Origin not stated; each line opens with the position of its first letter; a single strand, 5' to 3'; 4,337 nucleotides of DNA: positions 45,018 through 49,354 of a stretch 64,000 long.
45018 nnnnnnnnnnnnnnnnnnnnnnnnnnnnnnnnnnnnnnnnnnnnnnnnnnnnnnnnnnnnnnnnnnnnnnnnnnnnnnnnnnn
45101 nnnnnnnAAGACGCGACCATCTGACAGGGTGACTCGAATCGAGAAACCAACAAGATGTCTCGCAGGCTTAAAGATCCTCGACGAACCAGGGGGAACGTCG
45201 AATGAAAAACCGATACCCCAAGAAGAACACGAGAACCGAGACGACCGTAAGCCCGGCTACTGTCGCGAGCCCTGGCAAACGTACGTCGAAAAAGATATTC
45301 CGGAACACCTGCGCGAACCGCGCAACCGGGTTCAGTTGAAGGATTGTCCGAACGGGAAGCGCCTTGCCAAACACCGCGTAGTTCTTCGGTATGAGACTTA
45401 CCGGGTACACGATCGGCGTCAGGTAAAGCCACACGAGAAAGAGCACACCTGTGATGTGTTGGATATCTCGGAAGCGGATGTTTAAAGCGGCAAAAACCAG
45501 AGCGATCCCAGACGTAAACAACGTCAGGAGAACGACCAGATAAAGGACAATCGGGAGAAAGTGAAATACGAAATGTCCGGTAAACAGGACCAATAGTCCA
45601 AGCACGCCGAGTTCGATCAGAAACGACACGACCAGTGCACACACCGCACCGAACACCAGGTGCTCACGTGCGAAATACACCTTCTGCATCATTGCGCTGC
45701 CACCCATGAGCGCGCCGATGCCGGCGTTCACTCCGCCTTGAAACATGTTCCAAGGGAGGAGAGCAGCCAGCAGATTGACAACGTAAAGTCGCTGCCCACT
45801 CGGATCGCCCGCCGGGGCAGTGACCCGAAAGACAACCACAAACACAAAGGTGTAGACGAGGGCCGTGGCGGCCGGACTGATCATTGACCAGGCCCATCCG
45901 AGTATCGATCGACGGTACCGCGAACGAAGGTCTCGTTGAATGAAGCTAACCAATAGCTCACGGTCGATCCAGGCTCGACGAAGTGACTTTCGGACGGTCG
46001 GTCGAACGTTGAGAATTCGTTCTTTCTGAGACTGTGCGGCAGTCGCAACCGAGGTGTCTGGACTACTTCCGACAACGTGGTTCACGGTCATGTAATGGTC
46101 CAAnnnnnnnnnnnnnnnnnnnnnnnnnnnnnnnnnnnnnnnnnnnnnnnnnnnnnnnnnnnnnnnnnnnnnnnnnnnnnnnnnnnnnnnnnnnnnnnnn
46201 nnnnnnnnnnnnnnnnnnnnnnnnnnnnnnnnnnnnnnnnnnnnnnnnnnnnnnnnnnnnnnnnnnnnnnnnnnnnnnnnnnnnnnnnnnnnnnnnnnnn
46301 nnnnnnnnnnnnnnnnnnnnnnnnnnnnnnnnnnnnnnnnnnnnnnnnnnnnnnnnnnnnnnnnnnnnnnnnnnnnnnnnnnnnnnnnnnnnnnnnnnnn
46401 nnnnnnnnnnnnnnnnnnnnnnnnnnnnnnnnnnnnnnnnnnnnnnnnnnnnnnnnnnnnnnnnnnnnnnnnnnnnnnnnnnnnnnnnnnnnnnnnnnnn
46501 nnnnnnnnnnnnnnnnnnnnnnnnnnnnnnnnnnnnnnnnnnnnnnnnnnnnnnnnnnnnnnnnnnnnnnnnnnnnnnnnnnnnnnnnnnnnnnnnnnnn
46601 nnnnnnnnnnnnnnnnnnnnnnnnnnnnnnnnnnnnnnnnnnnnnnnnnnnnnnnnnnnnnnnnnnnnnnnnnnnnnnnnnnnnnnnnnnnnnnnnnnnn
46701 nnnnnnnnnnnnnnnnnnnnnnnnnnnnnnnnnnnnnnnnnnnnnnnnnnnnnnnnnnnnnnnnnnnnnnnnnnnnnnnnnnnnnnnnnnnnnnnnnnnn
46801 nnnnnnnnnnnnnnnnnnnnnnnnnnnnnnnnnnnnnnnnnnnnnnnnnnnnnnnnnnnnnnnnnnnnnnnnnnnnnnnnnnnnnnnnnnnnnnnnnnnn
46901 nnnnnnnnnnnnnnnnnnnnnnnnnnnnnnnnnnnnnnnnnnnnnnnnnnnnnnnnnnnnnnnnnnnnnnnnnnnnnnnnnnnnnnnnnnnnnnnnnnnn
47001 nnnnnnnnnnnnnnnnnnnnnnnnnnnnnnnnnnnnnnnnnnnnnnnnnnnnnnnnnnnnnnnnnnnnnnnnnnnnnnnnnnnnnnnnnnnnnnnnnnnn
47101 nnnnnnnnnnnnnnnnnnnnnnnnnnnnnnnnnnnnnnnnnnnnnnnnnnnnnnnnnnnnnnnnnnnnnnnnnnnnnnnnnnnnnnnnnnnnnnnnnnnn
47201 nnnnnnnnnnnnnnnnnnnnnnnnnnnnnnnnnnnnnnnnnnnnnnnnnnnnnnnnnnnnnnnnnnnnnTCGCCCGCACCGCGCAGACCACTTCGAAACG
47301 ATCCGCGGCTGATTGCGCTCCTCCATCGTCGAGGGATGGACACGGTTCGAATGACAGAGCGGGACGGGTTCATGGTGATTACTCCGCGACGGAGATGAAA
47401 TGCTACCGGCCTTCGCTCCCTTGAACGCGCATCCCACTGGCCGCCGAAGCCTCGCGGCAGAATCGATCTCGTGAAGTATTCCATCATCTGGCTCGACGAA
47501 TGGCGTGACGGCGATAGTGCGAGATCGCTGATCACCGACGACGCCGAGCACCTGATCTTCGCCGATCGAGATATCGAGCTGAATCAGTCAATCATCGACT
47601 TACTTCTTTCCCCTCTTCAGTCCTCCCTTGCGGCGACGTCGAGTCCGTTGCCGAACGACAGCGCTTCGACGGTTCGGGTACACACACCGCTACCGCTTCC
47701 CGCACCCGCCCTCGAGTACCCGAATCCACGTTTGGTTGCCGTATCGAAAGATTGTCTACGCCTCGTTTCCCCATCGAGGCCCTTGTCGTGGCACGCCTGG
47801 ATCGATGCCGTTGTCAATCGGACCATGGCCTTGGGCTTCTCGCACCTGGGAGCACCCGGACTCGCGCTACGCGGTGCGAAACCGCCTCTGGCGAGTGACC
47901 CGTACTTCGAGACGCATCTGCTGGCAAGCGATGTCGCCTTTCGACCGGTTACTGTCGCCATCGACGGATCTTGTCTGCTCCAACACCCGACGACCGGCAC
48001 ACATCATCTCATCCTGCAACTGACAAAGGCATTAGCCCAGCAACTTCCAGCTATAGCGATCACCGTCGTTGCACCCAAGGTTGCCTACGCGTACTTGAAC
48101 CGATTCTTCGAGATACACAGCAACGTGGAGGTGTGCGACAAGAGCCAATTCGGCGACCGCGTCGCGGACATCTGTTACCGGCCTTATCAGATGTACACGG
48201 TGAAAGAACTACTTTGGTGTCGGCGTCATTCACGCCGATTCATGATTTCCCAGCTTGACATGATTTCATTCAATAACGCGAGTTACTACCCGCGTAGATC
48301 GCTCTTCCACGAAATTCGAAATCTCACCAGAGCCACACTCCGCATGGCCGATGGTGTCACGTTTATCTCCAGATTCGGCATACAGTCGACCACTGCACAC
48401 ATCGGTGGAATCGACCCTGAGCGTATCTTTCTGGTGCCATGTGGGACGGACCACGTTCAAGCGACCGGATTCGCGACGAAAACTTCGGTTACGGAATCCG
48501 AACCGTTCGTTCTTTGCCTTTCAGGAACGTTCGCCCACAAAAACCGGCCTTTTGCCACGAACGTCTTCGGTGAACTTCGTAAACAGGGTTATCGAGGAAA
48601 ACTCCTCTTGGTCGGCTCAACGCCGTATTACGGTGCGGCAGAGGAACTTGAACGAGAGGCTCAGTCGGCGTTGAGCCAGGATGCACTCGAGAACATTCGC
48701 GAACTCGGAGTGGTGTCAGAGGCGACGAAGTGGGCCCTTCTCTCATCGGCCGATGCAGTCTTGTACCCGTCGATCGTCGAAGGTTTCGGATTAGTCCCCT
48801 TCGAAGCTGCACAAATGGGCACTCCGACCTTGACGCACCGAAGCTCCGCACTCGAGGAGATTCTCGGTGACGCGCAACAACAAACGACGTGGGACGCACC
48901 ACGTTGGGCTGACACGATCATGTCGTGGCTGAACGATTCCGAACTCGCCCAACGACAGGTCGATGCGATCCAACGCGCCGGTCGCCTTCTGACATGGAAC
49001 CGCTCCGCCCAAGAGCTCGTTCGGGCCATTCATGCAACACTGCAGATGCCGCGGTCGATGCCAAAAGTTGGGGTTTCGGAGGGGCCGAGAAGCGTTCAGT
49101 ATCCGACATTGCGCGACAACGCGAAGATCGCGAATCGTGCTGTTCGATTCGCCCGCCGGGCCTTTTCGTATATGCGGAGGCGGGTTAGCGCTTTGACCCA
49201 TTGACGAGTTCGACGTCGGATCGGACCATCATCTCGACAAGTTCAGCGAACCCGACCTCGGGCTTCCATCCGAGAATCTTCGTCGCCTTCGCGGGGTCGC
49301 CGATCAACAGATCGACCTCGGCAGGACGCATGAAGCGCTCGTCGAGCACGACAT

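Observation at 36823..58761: About 20-kb ABC-transporter-dependent glycan assembly locus with capping machinery but no recognisable ligase or acceptor gene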

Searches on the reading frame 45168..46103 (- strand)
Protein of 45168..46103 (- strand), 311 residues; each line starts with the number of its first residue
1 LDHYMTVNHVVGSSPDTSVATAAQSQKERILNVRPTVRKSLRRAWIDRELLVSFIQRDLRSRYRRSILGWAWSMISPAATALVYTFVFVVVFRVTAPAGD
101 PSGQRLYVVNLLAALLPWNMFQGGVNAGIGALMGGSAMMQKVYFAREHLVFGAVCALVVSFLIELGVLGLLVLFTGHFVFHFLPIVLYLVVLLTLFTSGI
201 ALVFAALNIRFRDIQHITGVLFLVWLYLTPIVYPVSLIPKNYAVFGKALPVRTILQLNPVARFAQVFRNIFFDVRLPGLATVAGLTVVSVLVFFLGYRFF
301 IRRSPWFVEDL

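Call 3: search_protein_families(library=pfam, proteins=[window:45168-46103:-], max_evalue=0.01)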
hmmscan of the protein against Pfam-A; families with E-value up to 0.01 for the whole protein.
window:45168-46103:- (311 aa): 1 family
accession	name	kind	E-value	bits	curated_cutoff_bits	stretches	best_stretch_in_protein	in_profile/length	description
PF01061.29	ABC2_membrane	-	1.4e-13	51.3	26.9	1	51-254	3-202/211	ABC-2 type transporter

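Call 11: search_protein_families(library=ncbifam, proteins=[window:45168-46103:-], max_evalue=0.001)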
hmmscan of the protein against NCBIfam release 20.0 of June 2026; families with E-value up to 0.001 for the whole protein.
window:45168-46103:- (311 aa): 2 families
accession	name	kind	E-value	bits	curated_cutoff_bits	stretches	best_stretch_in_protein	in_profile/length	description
NF050109.1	galactan_ABC_perm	equivalog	1.1e-19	71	380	1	39-307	12-271/272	galactan export ABC transporter permease subunit Wzm/RfbD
NF050053.1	CapPschTportKpsM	equivalog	1.8e-06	28.1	300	1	51-298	5-245/257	capsule polysaccharide transporter KpsM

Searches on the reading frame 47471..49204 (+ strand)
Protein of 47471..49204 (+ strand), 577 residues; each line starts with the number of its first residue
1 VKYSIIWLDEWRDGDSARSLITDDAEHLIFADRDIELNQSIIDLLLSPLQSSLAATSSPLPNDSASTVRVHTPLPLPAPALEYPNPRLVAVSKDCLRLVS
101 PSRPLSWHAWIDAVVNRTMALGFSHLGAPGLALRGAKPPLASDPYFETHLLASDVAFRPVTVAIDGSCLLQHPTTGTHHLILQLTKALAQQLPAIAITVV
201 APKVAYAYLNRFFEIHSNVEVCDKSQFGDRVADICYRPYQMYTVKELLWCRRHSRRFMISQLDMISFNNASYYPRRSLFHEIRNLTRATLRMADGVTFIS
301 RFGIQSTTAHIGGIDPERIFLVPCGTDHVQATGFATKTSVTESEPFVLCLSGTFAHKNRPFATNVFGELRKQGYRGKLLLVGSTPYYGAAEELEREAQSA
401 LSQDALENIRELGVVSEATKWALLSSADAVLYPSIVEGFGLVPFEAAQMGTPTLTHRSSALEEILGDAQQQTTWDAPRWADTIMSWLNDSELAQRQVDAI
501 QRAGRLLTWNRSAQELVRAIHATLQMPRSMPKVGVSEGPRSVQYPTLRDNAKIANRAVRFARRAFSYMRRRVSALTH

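Call 3: search_protein_families(library=pfam, proteins=[window:47471-49204:+], max_evalue=0.01)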
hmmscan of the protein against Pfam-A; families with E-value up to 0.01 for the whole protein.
window:47471-49204:+ (577 aa): 5 families
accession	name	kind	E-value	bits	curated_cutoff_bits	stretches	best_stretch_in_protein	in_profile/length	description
PF00534.26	Glycos_transf_1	-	1.4e-18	67.4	26.4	1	341-499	12-168/172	Glycosyl transferases group 1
PF20706.3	GT4-conflict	-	8.1e-14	51.8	26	1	343-516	196-385/385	Family 4 Glycosyltransferase in conflict systems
PF13692.12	Glyco_trans_1_4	-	1.2e-13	51.9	27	1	347-489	3-142/142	Glycosyl transferases group 1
PF13439.12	Glyco_transf_4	-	0.0015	19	28.5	1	272-328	112-168/170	Glycosyltransferase Family 4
PF13524.12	Glyco_trans_1_2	-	0.0027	18.1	25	1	377-516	16-142/144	Glycosyl transferase-like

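Call 11: search_protein_families(library=ncbifam, proteins=[window:47471-49204:+], max_evalue=0.001)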
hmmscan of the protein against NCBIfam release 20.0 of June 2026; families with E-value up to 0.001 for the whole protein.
window:47471-49204:+ (577 aa): 10 families
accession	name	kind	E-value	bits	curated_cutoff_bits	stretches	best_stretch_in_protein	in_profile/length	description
TIGR04047.1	MSMEG_0565_glyc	hypoth_equivalog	2.1e-12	46.8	259.85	1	335-518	189-369/373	MSMEG_0565 family glycosyltransferase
TIGR03999.1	thiol_BshA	equivalog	4.6e-10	39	273.7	1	282-495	134-344/375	N-acetyl-alpha-D-glucosaminyl L-malate synthase BshA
NF038295.1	EPS_HpsP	equivalog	5.1e-09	35.6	550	1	321-520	180-384/388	hormogonium polysaccharide biosynthesis glycosyltransferase HpsP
NF041876.1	EPS_EpsE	equivalog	1.1e-08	34.8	400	1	290-495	159-367/389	exopolysaccharide biosynthesis GT4 family glycosyltransferase EpsE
TIGR03449.1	mycothiol_MshA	equivalog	1.6e-07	30.6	462.5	1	422-522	299-402/406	D-inositol-3-phosphate glycosyltransferase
NF053787.1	GlcN_PG_synth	equivalog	1.5e-06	27.3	480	1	420-521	254-357/361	N-acetylglucosaminyl phosphatidylglycerol synthase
NF041010.1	glycosy_Agl16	equivalog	2e-05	23.6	575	1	284-469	125-297/352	glycosylation protein Agl16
NF038229.1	Glyco4_Geo_Pelo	equivalog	2.4e-05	23.5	400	1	283-455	100-266/338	GPMC system family 4 glycosyltransferase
TIGR02095.1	glgA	subfamily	0.00011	21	328.45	1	355-508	305-443/477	glycogen/starch synthase, ADP-glucose type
NF046085.1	XrtY_assoc_Gly1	equivalog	0.00027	19.9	400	1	393-501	251-357/387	XrtY-associated glycosyltransferase XYAG1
